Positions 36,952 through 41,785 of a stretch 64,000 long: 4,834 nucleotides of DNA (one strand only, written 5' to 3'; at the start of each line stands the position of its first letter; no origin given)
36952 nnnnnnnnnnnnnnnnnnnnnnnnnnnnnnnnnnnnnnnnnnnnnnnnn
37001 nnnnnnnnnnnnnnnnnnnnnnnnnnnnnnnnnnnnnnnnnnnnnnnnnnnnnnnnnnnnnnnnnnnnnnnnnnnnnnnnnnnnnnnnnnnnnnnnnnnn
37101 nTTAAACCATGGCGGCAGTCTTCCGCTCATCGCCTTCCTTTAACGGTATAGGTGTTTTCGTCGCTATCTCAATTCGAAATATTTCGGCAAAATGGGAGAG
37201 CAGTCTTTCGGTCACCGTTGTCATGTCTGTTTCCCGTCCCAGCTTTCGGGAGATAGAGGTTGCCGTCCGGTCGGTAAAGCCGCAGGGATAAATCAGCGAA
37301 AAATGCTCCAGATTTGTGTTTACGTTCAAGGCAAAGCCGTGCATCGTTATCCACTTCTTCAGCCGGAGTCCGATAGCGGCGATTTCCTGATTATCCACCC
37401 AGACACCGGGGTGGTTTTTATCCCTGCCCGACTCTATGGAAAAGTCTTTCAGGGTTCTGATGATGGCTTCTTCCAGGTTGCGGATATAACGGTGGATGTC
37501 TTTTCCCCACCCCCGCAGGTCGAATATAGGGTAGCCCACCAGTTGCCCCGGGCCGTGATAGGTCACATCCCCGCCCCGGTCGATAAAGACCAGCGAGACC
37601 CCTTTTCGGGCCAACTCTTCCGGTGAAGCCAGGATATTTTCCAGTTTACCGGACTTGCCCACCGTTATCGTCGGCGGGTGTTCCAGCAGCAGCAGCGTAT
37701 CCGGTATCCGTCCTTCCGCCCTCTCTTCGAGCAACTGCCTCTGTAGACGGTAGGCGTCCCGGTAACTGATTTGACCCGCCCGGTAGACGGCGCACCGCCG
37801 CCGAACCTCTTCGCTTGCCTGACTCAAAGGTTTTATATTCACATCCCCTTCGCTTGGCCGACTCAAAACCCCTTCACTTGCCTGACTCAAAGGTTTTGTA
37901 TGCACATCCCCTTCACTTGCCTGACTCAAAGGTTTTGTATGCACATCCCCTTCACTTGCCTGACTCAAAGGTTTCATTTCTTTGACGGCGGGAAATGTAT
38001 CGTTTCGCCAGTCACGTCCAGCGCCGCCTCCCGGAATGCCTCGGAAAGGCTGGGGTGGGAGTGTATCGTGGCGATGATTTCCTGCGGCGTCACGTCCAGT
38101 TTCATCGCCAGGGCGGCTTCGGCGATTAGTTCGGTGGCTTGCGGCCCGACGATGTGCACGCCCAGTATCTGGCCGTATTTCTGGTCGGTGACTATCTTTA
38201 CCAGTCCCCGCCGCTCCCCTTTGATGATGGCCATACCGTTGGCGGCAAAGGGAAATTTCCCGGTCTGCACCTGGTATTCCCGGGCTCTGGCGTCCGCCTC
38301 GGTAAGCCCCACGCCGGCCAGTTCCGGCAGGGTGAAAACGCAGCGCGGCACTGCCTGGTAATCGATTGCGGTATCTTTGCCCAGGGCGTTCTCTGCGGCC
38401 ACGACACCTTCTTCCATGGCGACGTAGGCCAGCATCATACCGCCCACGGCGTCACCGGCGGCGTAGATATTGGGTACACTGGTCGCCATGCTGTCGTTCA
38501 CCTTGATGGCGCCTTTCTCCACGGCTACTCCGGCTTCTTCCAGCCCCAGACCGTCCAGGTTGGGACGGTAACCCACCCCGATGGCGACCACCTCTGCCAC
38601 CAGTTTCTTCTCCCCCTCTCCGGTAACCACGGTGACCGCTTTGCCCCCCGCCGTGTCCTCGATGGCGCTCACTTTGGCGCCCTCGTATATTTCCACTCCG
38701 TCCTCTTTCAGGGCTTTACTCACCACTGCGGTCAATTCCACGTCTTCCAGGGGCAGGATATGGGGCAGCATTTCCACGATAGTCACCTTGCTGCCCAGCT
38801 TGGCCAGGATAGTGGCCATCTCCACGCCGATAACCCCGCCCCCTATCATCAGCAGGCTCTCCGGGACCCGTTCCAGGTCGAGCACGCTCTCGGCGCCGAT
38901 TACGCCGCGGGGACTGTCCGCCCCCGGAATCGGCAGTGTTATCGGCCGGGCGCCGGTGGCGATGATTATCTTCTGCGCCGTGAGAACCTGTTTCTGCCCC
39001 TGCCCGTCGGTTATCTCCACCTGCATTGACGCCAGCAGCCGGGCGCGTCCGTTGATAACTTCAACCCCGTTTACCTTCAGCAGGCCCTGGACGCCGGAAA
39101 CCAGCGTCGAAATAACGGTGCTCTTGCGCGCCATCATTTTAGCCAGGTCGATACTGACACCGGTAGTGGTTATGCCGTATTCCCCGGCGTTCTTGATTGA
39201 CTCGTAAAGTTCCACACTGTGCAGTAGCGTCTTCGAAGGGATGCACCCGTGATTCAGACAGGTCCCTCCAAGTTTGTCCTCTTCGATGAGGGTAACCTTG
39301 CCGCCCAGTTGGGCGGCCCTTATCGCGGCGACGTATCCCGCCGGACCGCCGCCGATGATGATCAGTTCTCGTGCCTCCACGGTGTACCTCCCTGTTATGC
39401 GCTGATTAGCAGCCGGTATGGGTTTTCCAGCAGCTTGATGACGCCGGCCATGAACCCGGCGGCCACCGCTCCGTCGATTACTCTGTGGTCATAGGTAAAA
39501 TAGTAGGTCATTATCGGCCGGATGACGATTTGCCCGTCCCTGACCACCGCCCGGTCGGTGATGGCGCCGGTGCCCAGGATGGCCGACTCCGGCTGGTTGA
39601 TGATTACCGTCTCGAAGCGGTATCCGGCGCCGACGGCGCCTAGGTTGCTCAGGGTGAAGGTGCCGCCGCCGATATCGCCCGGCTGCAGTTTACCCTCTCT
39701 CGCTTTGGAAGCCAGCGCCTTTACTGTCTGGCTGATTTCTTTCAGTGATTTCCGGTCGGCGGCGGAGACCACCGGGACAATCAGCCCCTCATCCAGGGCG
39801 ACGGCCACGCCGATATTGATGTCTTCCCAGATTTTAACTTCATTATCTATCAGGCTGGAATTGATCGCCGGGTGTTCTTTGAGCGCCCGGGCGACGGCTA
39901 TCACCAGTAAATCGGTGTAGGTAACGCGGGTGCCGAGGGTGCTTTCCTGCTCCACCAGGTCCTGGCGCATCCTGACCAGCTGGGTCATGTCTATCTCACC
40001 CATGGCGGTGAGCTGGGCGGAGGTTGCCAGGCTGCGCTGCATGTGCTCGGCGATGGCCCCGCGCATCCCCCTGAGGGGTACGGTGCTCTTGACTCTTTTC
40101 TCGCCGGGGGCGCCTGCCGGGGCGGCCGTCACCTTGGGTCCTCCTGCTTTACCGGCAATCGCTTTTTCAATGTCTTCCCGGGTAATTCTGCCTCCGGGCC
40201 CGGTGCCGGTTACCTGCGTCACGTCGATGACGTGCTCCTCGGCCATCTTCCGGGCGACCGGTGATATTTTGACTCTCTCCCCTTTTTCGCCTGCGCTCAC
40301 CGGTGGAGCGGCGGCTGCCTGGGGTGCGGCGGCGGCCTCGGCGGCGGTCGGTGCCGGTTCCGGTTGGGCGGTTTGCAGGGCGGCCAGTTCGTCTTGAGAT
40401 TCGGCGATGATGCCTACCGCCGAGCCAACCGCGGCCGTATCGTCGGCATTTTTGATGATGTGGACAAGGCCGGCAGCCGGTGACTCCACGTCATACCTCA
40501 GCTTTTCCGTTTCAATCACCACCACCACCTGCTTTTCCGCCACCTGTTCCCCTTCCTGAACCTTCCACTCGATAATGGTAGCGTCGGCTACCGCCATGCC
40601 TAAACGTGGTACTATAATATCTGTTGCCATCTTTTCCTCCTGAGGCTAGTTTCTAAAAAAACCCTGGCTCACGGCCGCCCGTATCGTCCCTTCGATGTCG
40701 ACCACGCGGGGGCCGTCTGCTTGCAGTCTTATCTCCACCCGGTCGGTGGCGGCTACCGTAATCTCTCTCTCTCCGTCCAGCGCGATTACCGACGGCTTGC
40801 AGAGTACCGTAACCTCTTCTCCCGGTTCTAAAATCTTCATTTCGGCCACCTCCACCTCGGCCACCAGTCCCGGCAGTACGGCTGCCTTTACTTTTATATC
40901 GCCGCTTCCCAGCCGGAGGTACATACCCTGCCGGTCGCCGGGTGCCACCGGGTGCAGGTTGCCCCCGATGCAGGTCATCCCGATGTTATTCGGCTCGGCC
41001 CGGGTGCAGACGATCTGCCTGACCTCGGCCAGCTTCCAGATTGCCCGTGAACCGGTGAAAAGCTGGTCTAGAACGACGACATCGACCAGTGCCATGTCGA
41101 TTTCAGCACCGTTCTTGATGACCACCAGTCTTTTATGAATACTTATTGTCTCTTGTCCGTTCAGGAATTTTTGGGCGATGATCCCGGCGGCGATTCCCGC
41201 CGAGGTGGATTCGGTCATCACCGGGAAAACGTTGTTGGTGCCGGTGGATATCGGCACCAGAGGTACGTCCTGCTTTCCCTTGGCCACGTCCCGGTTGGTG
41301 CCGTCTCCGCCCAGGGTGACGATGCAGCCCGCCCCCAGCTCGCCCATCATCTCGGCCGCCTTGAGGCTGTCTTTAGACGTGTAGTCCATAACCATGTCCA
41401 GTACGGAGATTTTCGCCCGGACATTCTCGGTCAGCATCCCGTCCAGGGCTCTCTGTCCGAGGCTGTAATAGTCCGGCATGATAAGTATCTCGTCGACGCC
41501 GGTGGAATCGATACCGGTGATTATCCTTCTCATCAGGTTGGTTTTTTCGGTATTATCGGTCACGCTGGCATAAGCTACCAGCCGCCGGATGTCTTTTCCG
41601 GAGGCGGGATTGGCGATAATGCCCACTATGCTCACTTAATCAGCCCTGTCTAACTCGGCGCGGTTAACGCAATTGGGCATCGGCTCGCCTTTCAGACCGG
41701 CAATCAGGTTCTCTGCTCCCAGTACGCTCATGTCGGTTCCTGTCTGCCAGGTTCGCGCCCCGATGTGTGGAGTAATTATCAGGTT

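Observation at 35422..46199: Twelve-gene operon: an aco-type 2-oxoacid dehydrogenase complex with its own lipoylation genes and unusual accessory genes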

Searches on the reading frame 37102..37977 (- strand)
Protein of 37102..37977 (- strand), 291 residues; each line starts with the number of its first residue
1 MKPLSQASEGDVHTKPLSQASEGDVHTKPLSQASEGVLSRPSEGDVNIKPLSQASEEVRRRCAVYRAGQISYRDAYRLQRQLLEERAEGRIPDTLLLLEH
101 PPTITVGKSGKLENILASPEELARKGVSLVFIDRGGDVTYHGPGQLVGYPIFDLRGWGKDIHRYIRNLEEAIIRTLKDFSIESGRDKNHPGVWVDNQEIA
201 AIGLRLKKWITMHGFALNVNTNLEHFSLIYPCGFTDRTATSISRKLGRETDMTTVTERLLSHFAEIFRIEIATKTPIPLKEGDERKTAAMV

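Call 3: search_protein_families(library=pfam, proteins=[window:37102-37977:-])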
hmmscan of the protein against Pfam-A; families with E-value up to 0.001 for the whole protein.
window:37102-37977:- (291 aa): 1 family
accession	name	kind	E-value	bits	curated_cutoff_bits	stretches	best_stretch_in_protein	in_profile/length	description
PF21948.1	LplA-B_cat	-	3.9e-52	177.6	27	1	72-264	2-200/200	Lipoyl protein ligase A/B catalytic domain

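Call 4: search_protein_families(library=ncbifam, proteins=[window:37102-37977:-])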
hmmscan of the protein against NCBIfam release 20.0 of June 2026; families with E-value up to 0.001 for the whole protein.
window:37102-37977:- (291 aa): 6 families
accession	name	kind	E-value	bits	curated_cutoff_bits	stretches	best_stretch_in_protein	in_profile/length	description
NF010925.0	PRK14345.1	equivalog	2.7e-57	194.1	155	1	59-274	11-224/236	lipoyl(octanoyl) transferase LipB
NF010921.0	PRK14341.1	equivalog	1.2e-51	175.4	230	1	66-268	21-224/230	lipoyl(octanoyl) transferase LipB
TIGR00214.1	lipB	equivalog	1.5e-51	174.6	83.55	1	88-267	8-186/187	lipoyl(octanoyl) transferase LipB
NF010922.0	PRK14342.1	equivalog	2.8e-49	167.3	235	1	61-271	5-207/215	lipoyl(octanoyl) transferase LipB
NF010923.0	PRK14343.1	equivalog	2.3e-42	145.1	298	1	56-270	9-221/237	lipoyl(octanoyl) transferase LipB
NF006206.0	PRK08330.1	equivalog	2.8e-07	30.1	311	1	171-274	87-182/243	biotin--protein ligase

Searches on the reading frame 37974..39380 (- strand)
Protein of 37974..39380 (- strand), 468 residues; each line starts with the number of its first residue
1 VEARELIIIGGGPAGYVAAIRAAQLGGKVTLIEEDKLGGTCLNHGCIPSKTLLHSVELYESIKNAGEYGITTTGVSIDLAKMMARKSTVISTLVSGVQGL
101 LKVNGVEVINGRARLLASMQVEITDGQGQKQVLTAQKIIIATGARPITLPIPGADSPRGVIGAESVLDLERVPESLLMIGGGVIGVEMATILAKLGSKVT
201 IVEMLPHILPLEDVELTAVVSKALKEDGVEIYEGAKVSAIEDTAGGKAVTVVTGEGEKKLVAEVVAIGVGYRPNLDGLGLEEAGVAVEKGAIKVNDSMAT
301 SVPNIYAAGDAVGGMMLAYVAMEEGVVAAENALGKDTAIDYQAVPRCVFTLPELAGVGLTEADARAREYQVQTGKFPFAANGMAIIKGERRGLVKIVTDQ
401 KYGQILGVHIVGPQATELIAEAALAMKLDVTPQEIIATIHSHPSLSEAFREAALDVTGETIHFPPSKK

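Call 3: search_protein_families(library=pfam, proteins=[window:37974-39380:-])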
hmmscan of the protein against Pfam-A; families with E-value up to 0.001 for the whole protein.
window:37974-39380:- (468 aa): 12 families
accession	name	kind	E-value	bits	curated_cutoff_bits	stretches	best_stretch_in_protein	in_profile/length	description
PF07992.20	Pyr_redox_2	-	2.9e-74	250.6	26.1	1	5-325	2-291/291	Pyridine nucleotide-disulphide oxidoreductase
PF02852.28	Pyr_redox_dim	-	5.6e-38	130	25.3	1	344-453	1-110/110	Pyridine nucleotide-disulphide oxidoreductase, dimerisation domain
PF00070.33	Pyr_redox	-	5.2e-22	78.6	22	1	176-253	2-79/82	Pyridine nucleotide-disulphide oxidoreductase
PF13738.12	Pyr_redox_3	-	5.3e-19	69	30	1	129-309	119-305/305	Pyridine nucleotide-disulphide oxidoreductase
PF01266.30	DAO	-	6.1e-12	46.2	27.9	1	6-40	2-38/353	FAD dependent oxidoreductase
PF01134.28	GIDA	-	5.2e-10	39.4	22.1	1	6-144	2-150/391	Glucose inhibited division protein A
PF12831.13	FAD_oxidored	-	3.7e-09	36.8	27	1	6-68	2-74/416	FAD dependent oxidoreductase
PF13450.12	NAD_binding_8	-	1.3e-08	35.4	21.9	1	8-42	1-36/68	NAD(P)-binding Rossmann-like domain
PF03486.20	HI0933_like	-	8.9e-08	32.3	50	1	5-37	2-34/244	HI0933-like protein Rossmann domain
PF00890.30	FAD_binding_2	-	2.1e-05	24.3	20.4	1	6-36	2-32/414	FAD binding domain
PF13434.12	Lys_Orn_oxgnase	-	0.00012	21.8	21.3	0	107-217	122-234/339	L-lysine 6-monooxygenase/L-ornithine 5-monooxygenase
PF01262.27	AlaDh_PNT_C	-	0.00034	20.5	23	0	175-207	30-62/214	Alanine dehydrogenase/PNT, C-terminal domain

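Call 4: search_protein_families(library=ncbifam, proteins=[window:37974-39380:-])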
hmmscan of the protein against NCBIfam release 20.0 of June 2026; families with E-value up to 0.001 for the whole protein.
window:37974-39380:- (468 aa): 90 families (the best 25 are shown)
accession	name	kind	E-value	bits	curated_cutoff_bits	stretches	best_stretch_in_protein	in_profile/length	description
TIGR01350.1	lipoamide_DH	equivalog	7.4e-166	552.4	408.8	1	5-463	3-461/461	dihydrolipoyl dehydrogenase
TIGR02053.1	MerA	equivalog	3.2e-117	392.4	454.45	1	5-455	2-452/465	mercury(II) reductase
NF004991.0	PRK06370.1-3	subfamily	1.5e-100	337.1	620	1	4-453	36-484/509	FAD-containing oxidoreductase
NF003585.0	PRK05249.1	equivalog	1.3e-99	334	465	1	5-457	8-458/464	Si-specific NAD(P)(+) transhydrogenase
NF004943.0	PRK06292.2-1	equivalog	1.6e-97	327.1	432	1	4-455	4-454/456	dihydrolipoyl dehydrogenase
NF004776.0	PRK06116.1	equivalog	2.7e-95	320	480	1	5-449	6-446/450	glutathione-disulfide reductase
NF005883.0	PRK07845.1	equivalog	2.9e-94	316.7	479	1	4-455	3-458/466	NAD(P)H-quinone dehydrogenase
NF004947.0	PRK06292.2-5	equivalog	4.4e-93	312.7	592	1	2-455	2-457/474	dihydrolipoyl dehydrogenase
TIGR01424.1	gluta_reduc_2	equivalog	1.3e-89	300.8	606.05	1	5-449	4-442/446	glutathione-disulfide reductase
NF004945.0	PRK06292.2-3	equivalog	2.8e-88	296.9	494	1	2-449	2-445/457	dihydrolipoyl dehydrogenase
NF004992.0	PRK06370.1-4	equivalog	7.5e-86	288.4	629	1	5-449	6-448/459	FAD-containing oxidoreductase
NF041853.1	hythiocyan_redase_MerA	equivalog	2e-85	287.3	650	1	1-451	1-436/440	hypothiocyanous acid reductase MerA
NF005572.0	PRK07251.1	equivalog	2.2e-84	283.7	537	1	1-450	1-433/438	FAD-containing oxidoreductase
NF040477.1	chlor_oxi_RclA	equivalog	1.2e-83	281.3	740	1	5-451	5-435/441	reactive chlorine resistance oxidoreductase RclA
NF004946.0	PRK06292.2-4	subfamily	1.8e-83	281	634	1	2-453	2-467/487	dihydrolipoyl dehydrogenase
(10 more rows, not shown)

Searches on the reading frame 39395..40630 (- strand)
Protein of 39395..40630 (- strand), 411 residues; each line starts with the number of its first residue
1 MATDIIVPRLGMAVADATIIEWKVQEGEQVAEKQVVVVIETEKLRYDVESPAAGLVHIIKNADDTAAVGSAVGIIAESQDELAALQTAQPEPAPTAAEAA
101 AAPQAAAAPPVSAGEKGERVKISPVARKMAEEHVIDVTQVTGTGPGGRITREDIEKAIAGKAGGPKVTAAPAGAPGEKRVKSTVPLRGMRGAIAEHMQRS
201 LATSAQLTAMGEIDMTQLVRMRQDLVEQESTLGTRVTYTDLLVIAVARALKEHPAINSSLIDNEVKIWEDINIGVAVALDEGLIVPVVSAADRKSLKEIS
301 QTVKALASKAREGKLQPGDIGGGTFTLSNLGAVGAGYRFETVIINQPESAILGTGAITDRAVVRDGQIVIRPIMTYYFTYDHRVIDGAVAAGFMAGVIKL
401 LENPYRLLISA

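Call 3: search_protein_families(library=pfam, proteins=[window:39395-40630:-])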
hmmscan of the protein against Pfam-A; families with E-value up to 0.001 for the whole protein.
window:39395-40630:- (411 aa): 3 families
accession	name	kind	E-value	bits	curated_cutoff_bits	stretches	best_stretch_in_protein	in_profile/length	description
PF00198.28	2-oxoacid_dh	-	3.4e-77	259.4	23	1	181-408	4-231/232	2-oxoacid dehydrogenases acyltransferase (catalytic domain)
PF02817.22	E3_binding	-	6.8e-16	58.6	23.7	1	120-155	1-36/36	e3 binding domain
PF00364.28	Biotin_lipoyl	-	5e-13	49.1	22.1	1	4-72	2-70/73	Biotin-requiring enzyme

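Call 4: search_protein_families(library=ncbifam, proteins=[window:39395-40630:-])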
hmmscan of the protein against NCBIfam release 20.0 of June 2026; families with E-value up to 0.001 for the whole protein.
window:39395-40630:- (411 aa): 14 families
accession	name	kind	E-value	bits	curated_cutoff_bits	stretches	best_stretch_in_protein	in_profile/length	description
NF004309.0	PRK05704.1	equivalog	1.7e-89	301.1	449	1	1-409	1-406/408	2-oxoglutarate dehydrogenase complex dihydrolipoyllysine-residue succinyltransferase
TIGR01347.1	sucB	equivalog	1.4e-86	291.3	378.65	1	4-410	2-403/404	dihydrolipoyllysine-residue succinyltransferase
NF008814.0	PRK11854.1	equivalog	1.4e-84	284.8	722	1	2-407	207-635/637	pyruvate dehydrogenase complex dihydrolipoyllysine-residue acetyltransferase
TIGR01349.1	PDHac_trf_mito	equivalog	2e-80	271.1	445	1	5-409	2-437/437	pyruvate dehydrogenase complex dihydrolipoamide acetyltransferase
TIGR02927.1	SucB_Actino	equivalog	2.3e-72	244.6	423.45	1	2-403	126-570/579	2-oxoglutarate dehydrogenase, E2 component, dihydrolipoamide succinyltransferase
TIGR01348.1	PDHac_trf_long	equivalog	3.1e-64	217.6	552.1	1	3-408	156-586/587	dihydrolipoyllysine-residue acetyltransferase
NF011416.0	PRK14843.1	equivalog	5.7e-63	212.9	429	1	117-409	46-347/347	dihydrolipoamide acetyltransferase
NF008815.0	PRK11857.1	equivalog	2.7e-52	178.1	378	1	119-405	3-303/308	dihydrolipoamide acetyltransferase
NF008907.0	PRK12270.1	equivalog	1.8e-29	102.2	878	1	31-402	15-362/1241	multifunctional oxoglutarate decarboxylase/oxoglutarate dehydrogenase thiamine pyrophosphate-binding subunit/dihydrolipoyllysine-residue suc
NF011457.0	PRK14875.1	equivalog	1.8e-17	63.4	307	1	2-164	3-132/372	acetoin dehydrogenase dihydrolipoyllysine-residue acetyltransferase subunit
NF008854.0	PRK11892.1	equivalog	1e-08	34.3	454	1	1-139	1-138/464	pyruvate dehydrogenase complex E1 component subunit beta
TIGR01108.1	oadA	equivalog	4.2e-05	22.2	756.5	1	17-68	526-578/582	sodium-extruding oxaloacetate decarboxylase subunit alpha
NF006761.0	PRK09282.1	domain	0.00031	19.3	402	1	17-66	530-580/591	pyruvate carboxylase subunit B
NF045810.1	GcvH_rel_desulf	equivalog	0.00035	20.3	150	1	19-66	50-96/167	GcvH-related protein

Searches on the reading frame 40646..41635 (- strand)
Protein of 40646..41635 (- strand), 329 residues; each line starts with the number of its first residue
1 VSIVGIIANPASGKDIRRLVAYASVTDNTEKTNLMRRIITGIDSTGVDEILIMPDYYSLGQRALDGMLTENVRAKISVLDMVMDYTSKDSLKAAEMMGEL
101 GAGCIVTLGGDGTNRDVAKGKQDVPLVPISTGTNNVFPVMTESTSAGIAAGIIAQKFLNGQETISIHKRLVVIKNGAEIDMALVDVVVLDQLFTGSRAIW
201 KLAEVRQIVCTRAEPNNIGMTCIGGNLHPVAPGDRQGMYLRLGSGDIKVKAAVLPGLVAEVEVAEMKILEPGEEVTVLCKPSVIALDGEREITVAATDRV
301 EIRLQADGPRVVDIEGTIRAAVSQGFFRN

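Call 3: search_protein_families(library=pfam, proteins=[window:40646-41635:-])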
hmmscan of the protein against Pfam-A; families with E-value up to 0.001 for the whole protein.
window:40646-41635:- (329 aa): 2 families
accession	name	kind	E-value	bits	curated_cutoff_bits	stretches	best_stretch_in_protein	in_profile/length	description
PF01513.26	NAD_kinase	-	5.2e-11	43.4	25.5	1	4-156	1-129/130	ATP-NAD kinase N-terminal domain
PF00781.29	DAGK_cat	-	4.3e-05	23.5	23.6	1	87-141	41-99/125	Diacylglycerol kinase catalytic domain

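Call 4: search_protein_families(library=ncbifam, proteins=[window:40646-41635:-])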
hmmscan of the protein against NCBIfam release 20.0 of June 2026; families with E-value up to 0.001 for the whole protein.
window:40646-41635:- (329 aa): 2 families
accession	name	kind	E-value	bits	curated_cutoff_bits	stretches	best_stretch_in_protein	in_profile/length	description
NF002984.0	PRK03708.1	equivalog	0.00038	19.9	326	1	85-190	45-142/277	NAD(+) kinase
NF002255.0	PRK01185.1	subfamily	0.00071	18.7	304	0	90-190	40-135/271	NAD(+) kinase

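Call 18: search_solved_structures(query=window:40646-41635:-, max_evalue=1)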
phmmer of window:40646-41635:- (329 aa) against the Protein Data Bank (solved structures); distinct sequences matched with E-value up to 1: 6.
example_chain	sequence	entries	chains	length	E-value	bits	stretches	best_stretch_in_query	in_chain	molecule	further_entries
3drw_A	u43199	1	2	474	0.037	16.6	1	13-79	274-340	ADP-specific phosphofructokinase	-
1u2x_A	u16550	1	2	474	0.037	16.6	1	13-79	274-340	ADP-specific phosphofructokinase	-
6v09_A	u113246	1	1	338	0.42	13.2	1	268-318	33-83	Beta-2-glycoprotein 1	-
1qub_A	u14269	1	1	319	0.43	13.1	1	268-318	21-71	PROTEIN (human beta2-Glycoprotein I)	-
6v06_A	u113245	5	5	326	0.44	13.1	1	268-318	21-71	Beta-2-glycoprotein 1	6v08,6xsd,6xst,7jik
1c1z_A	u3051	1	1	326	0.45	13.1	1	268-318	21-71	BETA2-GLYCOPROTEIN-I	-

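Call 29: search_dna_similar(query=window:40646-41635:-, collection=plasmids, mode=protein, max_rows=25, rows=spread)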
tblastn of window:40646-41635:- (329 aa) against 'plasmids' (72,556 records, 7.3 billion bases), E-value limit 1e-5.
Records with a match: 42; places in all: 42; records where one place covers at least 80% of the query: 42.
Best place of each record, by identity: <60% 42.
By first word of the organism name: Paracoccus 10; Mycetohabitans 9; Caballeronia 6; Azospirillum 4; Burkholderia 4; Haladaptatus 2; Chelatococcus 2; Halocatena 2; Natrinema 1; Paraburkholderia 1; and 1 more.
By predicted mobility (MOB-suite, as given by PLSDB): non-mobilizable 38; conjugative 3; mobilizable 1.
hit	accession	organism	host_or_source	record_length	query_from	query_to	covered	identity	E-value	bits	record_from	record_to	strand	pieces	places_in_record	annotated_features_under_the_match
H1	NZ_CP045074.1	Paracoccus kondratievae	genome assembly,the fermentation ...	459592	1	329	100%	38.0%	1e-49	184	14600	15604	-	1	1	NAD(+)/NADH kinase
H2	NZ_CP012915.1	Azospirillum brasilense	Digitaria eriantha,microbe,root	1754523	3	321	97%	37.5%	1e-51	190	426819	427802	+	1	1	none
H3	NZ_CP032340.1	Azospirillum brasilense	soil sample,Agricultural field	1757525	3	321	97%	37.5%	1e-51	190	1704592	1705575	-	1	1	none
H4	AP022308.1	Burkholderia sp. SFA1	-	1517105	3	329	99%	36.1%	8e-51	188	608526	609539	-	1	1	hypothetical protein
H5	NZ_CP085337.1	Haladaptatus halobius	cell culture,saline soil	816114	4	327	98%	36.2%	1e-38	152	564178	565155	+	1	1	NAD(+)/NADH kinase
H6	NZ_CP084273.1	Caballeronia grimmiae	Leptoglossus zonatus,Cell culture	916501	3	328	99%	36.0%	4e-49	183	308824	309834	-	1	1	NAD(+)/NADH kinase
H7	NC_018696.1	Paraburkholderia phenoliruptrix BR3459a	Mimosa flocculosa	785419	3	328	99%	36.0%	1e-45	173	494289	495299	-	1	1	NAD(+)/NADH kinase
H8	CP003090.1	Burkholderia sp. YI23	-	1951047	3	329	99%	35.8%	2e-50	186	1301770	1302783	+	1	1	acetoin catabolism protein X, putative ATP-NAD kinase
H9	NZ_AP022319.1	Burkholderia sp. THE68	Togo hemipterus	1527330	3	328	99%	35.9%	1e-49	184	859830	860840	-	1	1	none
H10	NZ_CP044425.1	Paracoccus pantotrophus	cell culture,denitrifying, ...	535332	1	327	99%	35.6%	3e-45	171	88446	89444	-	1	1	NAD(+)/NADH kinase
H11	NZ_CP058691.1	Paracoccus pantotrophus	pure culture,sewage sludge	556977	1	327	99%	35.6%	2e-43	166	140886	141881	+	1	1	NAD(+)/NADH kinase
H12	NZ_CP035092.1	Paracoccus denitrificans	Homo sapiens,cell culture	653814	1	327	99%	35.3%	4e-48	180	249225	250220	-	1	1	NAD(+)/NADH kinase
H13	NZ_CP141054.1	Paracoccus denitrificans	-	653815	1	327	99%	35.3%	4e-48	180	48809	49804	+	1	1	NAD(+)/NADH kinase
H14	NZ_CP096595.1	Paracoccus denitrificans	mixed culture,activated sludge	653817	1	327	99%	35.3%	4e-48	180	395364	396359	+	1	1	NAD(+)/NADH kinase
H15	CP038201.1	Paracoccus ferrooxidans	single cell,bioreactor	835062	1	327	99%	35.3%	5e-43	165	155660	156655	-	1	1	acetoin catabolism protein X | RNA polymerase subunit sigma-54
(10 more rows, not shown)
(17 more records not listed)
